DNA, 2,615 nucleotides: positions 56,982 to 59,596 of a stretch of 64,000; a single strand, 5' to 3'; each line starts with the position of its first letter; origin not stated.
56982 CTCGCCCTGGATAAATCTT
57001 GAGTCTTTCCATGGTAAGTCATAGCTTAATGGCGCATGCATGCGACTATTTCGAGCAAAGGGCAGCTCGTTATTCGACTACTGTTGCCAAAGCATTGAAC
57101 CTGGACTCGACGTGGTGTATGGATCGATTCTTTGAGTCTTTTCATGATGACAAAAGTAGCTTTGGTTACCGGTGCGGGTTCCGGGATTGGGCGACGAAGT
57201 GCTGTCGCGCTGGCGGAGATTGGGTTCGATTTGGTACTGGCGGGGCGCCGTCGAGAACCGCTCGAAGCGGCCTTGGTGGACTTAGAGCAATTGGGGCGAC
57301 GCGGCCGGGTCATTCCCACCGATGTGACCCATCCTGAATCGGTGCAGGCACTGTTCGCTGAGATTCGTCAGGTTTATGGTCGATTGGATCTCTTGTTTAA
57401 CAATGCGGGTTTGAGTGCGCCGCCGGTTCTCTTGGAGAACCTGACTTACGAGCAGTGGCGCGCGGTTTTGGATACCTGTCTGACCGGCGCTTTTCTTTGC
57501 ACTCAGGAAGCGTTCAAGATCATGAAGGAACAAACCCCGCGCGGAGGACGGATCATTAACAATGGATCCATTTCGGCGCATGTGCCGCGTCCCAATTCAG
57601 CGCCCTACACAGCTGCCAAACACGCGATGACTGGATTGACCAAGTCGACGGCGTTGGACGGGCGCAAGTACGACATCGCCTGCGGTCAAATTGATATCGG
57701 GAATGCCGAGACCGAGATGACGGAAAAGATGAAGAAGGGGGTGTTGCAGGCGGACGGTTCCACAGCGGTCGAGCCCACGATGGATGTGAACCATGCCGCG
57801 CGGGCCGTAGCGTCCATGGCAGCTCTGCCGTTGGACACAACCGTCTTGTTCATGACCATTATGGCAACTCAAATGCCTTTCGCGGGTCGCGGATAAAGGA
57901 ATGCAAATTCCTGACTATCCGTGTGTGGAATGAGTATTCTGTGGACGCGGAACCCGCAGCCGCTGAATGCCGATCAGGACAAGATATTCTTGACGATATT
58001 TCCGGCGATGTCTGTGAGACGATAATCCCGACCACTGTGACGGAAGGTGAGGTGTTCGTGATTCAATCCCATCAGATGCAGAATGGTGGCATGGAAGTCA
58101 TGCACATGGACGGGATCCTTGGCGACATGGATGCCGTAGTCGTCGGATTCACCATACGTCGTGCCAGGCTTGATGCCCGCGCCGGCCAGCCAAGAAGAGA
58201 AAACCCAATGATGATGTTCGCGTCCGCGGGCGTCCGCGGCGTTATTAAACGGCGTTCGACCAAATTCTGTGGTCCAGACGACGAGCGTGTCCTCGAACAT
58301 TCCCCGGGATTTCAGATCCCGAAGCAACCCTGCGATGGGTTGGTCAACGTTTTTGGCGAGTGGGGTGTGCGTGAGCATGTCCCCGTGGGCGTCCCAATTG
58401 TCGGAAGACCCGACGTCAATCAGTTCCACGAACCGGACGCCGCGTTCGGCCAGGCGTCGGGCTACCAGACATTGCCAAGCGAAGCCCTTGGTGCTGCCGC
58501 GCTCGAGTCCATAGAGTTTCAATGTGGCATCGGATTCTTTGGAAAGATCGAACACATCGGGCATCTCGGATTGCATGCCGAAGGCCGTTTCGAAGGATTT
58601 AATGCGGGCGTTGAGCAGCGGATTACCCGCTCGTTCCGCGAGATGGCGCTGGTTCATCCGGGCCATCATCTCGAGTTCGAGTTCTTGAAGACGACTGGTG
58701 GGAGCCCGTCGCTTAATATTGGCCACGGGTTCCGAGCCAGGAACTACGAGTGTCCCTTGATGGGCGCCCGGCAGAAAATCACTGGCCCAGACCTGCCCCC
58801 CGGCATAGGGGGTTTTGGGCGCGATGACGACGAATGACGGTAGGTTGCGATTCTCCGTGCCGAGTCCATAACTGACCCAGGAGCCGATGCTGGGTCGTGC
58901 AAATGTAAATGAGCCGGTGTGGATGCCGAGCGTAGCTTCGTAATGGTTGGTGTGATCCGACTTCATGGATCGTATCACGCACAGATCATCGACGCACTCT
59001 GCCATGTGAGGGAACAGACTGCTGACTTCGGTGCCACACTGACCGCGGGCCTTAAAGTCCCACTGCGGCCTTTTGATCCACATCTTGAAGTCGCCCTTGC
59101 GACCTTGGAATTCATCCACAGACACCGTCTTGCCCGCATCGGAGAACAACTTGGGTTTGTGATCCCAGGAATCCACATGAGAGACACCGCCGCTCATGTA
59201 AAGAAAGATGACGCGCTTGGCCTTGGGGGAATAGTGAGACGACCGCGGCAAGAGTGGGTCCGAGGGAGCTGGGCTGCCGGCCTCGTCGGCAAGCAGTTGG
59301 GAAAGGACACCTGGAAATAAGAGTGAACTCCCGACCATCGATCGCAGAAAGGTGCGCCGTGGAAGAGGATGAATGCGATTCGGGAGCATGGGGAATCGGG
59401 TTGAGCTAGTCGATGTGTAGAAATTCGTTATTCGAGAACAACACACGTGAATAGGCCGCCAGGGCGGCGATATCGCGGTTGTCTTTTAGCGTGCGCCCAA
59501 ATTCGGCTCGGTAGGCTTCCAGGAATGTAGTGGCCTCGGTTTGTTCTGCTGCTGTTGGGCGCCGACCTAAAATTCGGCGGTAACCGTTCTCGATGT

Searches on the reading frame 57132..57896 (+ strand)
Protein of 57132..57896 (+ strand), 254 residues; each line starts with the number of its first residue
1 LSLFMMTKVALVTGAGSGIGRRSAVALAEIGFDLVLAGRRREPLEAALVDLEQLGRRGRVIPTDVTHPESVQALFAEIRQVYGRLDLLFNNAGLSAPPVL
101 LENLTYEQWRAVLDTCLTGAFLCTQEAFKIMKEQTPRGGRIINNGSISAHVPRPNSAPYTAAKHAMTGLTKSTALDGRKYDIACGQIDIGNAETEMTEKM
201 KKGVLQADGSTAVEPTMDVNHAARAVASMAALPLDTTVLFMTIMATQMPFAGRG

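Call 65: search_protein_families(library=pfam, proteins=[window:57132-57896:+], max_evalue=0.00001)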
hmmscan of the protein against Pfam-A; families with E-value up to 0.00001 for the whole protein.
window:57132-57896:+ (254 aa): 3 families
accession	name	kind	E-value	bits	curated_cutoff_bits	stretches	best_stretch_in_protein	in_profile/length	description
PF00106.31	adh_short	-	1.1e-48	165.8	26.6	1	8-202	1-192/195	short chain dehydrogenase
PF13561.12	adh_short_C2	-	7.2e-37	127.6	27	1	14-229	1-216/236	Enoyl-(Acyl carrier protein) reductase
PF08659.16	KR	-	7.8e-13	49.2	22.6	1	10-173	3-163/180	KR domain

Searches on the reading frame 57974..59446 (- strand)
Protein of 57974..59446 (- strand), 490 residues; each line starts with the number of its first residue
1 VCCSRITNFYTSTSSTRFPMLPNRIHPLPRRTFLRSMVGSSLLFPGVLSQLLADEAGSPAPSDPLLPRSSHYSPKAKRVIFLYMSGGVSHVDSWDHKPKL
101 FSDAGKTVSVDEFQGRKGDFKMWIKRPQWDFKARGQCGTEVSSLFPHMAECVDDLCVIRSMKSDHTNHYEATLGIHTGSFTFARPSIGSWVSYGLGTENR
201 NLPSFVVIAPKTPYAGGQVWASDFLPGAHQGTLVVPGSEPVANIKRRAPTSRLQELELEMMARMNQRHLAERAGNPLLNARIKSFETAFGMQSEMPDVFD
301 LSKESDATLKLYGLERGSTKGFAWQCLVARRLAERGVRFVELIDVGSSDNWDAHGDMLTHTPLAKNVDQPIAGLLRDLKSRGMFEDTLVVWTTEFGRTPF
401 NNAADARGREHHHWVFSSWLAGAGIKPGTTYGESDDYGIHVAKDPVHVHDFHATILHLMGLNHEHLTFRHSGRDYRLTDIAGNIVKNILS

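Call 65: search_protein_families(library=pfam, proteins=[window:57974-59446:-], max_evalue=0.00001)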
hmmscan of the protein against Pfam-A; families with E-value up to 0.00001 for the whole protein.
window:57974-59446:- (490 aa): 1 family
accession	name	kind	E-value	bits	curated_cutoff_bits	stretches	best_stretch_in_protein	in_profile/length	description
PF07394.17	DUF1501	-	6.2e-136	454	27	1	76-489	1-390/390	Protein of unknown function (DUF1501)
